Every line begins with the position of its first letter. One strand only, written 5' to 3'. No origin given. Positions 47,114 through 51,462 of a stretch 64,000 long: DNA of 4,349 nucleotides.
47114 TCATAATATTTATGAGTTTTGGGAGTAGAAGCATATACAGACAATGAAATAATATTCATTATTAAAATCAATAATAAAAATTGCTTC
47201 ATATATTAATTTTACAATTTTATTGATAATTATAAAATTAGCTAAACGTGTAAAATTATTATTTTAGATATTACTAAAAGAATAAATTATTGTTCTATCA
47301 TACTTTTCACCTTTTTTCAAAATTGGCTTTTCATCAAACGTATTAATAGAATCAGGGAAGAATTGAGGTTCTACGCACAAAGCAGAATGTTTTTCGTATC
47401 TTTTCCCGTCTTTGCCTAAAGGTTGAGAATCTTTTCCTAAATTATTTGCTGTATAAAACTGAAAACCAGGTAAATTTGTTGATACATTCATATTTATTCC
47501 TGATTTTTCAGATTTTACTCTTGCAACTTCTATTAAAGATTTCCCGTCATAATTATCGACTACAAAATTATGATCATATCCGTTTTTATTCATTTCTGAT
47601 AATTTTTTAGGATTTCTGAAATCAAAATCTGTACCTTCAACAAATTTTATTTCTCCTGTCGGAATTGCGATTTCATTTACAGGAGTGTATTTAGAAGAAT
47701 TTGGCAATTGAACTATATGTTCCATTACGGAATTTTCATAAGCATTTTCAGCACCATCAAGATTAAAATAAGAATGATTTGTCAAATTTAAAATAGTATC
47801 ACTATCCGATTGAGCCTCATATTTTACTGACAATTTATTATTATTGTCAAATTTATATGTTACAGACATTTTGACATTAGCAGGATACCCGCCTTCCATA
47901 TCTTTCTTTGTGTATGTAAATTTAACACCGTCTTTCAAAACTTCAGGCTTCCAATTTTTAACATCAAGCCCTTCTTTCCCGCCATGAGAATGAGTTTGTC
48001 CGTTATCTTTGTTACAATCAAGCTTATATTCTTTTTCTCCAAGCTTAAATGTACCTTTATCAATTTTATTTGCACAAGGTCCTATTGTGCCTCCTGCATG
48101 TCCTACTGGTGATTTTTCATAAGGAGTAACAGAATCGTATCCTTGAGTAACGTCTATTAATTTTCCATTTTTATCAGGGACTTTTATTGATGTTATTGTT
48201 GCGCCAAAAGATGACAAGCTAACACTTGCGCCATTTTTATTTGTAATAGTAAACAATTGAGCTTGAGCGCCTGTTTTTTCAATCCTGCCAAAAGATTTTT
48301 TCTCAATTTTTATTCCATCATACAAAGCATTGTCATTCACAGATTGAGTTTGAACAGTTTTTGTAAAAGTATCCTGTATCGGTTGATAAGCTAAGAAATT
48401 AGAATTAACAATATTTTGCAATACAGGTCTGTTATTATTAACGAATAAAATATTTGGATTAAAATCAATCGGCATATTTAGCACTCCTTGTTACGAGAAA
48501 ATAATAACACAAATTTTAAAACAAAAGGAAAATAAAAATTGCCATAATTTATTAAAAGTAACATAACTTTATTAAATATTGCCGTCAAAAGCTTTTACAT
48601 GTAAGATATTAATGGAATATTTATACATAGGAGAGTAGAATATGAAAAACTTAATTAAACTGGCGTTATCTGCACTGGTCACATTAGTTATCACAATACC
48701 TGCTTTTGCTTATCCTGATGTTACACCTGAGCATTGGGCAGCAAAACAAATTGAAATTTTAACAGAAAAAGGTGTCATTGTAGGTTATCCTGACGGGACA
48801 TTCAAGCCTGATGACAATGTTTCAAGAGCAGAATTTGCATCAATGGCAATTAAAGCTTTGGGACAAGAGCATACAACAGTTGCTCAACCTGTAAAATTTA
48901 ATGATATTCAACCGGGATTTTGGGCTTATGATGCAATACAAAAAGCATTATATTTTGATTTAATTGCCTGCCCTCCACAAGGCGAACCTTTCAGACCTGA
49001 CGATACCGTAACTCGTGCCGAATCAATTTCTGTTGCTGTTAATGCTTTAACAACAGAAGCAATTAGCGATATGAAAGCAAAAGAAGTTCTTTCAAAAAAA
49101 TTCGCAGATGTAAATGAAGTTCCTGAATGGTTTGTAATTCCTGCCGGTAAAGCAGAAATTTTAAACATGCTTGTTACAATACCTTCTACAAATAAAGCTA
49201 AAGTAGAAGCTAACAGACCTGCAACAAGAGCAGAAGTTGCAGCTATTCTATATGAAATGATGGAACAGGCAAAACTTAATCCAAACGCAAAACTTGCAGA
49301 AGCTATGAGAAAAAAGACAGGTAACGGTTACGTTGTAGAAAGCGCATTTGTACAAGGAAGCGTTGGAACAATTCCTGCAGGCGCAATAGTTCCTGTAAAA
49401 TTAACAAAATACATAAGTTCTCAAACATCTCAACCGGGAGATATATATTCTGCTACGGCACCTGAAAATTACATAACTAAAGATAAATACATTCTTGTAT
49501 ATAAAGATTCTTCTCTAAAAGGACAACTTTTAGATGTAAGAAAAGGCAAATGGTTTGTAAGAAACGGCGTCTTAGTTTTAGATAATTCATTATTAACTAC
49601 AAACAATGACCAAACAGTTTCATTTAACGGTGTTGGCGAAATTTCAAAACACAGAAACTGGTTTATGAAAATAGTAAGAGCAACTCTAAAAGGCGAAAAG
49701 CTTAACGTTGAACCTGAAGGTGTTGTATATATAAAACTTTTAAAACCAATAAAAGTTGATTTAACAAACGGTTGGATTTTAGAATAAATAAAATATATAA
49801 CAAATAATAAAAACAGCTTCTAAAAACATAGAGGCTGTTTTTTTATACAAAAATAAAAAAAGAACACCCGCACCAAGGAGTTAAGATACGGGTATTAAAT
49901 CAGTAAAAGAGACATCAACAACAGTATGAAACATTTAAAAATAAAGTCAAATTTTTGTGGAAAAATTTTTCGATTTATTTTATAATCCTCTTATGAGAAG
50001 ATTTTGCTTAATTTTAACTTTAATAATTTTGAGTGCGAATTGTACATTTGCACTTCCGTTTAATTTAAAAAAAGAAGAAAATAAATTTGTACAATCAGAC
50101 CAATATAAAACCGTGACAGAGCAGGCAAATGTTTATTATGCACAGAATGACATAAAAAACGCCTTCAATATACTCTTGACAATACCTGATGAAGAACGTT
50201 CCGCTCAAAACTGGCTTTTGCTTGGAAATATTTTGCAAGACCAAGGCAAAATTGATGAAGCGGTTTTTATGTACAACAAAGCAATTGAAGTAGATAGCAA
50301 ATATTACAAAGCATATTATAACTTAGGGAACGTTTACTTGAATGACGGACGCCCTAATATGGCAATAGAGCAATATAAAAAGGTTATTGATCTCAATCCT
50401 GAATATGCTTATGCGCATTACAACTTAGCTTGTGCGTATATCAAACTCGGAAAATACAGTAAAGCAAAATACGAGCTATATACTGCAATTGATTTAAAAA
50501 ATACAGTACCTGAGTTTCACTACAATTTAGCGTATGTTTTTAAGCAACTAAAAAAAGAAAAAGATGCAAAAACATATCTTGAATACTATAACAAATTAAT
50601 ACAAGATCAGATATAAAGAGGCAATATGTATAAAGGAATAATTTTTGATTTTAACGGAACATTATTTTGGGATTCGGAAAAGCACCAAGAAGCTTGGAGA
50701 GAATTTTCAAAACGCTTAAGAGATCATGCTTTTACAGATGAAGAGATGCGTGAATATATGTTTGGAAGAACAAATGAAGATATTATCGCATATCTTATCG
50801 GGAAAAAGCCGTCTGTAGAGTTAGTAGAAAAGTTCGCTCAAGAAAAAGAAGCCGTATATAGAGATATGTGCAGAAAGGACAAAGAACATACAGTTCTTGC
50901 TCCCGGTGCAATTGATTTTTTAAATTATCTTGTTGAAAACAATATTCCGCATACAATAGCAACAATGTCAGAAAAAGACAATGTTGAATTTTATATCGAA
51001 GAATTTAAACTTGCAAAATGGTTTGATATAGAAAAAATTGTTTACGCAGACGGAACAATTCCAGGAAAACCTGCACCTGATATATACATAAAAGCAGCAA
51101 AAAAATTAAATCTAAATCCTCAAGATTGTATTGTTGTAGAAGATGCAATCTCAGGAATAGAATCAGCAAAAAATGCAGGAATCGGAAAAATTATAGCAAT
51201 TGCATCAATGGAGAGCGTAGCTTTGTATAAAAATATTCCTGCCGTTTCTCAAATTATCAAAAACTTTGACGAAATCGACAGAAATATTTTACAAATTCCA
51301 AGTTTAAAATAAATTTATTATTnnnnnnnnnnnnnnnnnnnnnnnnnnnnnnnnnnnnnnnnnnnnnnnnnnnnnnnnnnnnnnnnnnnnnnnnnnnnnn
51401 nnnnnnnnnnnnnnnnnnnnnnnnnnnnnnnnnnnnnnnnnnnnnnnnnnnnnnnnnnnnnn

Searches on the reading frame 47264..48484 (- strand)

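Call 74: search_protein_families(library=pfam, proteins=[window:47264-48484:-], max_evalue=0.000001)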
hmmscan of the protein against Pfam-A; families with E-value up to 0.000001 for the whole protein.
window:47264-48484:- (406 aa): 1 family
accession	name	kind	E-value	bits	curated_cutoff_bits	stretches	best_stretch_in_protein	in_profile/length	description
PF01263.26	Aldose_epim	-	9e-78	262.1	27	1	77-402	2-299/299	Aldose 1-epimerase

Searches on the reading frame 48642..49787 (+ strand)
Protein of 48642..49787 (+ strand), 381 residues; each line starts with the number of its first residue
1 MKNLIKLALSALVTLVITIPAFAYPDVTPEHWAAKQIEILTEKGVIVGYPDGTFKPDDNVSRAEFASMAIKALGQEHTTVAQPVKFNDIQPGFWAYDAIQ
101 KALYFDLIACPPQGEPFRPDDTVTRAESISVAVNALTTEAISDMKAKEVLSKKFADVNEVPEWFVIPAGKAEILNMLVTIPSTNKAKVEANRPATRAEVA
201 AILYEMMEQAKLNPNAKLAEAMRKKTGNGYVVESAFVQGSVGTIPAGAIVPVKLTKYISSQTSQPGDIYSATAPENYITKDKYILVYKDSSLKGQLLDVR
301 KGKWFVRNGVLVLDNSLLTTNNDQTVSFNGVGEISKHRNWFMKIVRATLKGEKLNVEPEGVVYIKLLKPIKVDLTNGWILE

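Call 74: search_protein_families(library=pfam, proteins=[window:48642-49787:+], max_evalue=0.000001)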
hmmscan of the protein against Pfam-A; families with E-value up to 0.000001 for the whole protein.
window:48642-49787:+ (381 aa): 1 family
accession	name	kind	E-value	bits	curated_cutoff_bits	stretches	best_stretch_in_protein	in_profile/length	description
PF00395.25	SLH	-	2.7e-22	78.9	20.8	1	24-66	2-44/44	S-layer homology domain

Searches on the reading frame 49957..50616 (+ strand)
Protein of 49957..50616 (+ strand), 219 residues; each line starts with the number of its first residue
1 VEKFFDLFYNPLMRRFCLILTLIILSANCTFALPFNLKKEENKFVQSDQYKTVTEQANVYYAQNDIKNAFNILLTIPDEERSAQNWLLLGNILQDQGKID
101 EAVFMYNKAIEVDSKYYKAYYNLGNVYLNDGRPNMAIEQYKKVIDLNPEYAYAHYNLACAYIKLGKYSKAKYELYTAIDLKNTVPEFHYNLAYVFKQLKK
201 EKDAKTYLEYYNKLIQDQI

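Call 74: search_protein_families(library=pfam, proteins=[window:49957-50616:+], max_evalue=0.000001)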
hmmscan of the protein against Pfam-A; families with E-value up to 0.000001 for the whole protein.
window:49957-50616:+ (219 aa): 14 families
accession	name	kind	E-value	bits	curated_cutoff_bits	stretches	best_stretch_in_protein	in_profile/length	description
PF13414.12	TPR_11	-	6.2e-25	87.1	26.8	2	90-131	1-42/42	TPR repeat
PF00515.34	TPR_1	-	5.7e-24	83.3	27.8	2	118-150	2-34/34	Tetratricopeptide repeat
PF13181.12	TPR_8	-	2.3e-23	80.7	25.7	1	117-149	1-33/34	Tetratricopeptide repeat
PF07719.23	TPR_2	-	3.6e-22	77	27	1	118-150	2-34/34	Tetratricopeptide repeat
PF13431.12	TPR_17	-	7.8e-22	76.1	24.4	2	106-138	2-34/34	Tetratricopeptide repeat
PF13424.12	TPR_12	-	2.8e-18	66.3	30.1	1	84-146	4-74/77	Tetratricopeptide repeat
PF14559.12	TPR_19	-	5.7e-16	59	25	0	130-171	4-45/68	Tetratricopeptide repeat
PF12895.13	ANAPC3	-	2.2e-15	57.1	27.2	1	95-170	1-75/82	Anaphase-promoting complex, cyclosome, subunit 3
PF13432.12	TPR_16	-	9.8e-15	55.1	32.7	1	87-150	1-64/65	Tetratricopeptide repeat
PF13174.12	TPR_6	-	3.3e-12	46.7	26.3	0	119-149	2-32/33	Tetratricopeptide repeat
PF13428.12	TPR_14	-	3.4e-11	43.1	23.5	0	85-125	3-43/44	Tetratricopeptide repeat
PF13176.12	TPR_7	-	5.9e-10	38.9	27.9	0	119-147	1-29/36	Tetratricopeptide repeat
PF13374.12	TPR_10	-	1.5e-09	38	27.5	0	119-146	4-31/42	Tetratricopeptide repeat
PF25063.1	ARM_TT21_C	-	3e-09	37.5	35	1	61-170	73-183/209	Tetratricopeptide repeat protein 21 C-terminal ARM domain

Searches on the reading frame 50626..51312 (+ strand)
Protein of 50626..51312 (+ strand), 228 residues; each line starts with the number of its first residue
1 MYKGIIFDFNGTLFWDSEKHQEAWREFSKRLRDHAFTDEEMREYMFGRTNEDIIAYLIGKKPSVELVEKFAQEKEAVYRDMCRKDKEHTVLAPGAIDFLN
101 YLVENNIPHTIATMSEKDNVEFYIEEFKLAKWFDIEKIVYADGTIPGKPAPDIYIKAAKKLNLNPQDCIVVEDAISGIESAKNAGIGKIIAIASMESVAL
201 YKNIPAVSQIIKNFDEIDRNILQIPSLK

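Call 74: search_protein_families(library=pfam, proteins=[window:50626-51312:+], max_evalue=0.000001)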
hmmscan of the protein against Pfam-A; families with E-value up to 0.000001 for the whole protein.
window:50626-51312:+ (228 aa): 2 families
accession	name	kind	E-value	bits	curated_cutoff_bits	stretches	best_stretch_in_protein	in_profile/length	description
PF13419.12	HAD_2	-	1.5e-27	97.3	23.8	1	5-188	1-175/178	Haloacid dehalogenase-like hydrolase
PF00702.32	Hydrolase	-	2e-26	94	26.4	1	2-185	1-191/191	haloacid dehalogenase-like hydrolase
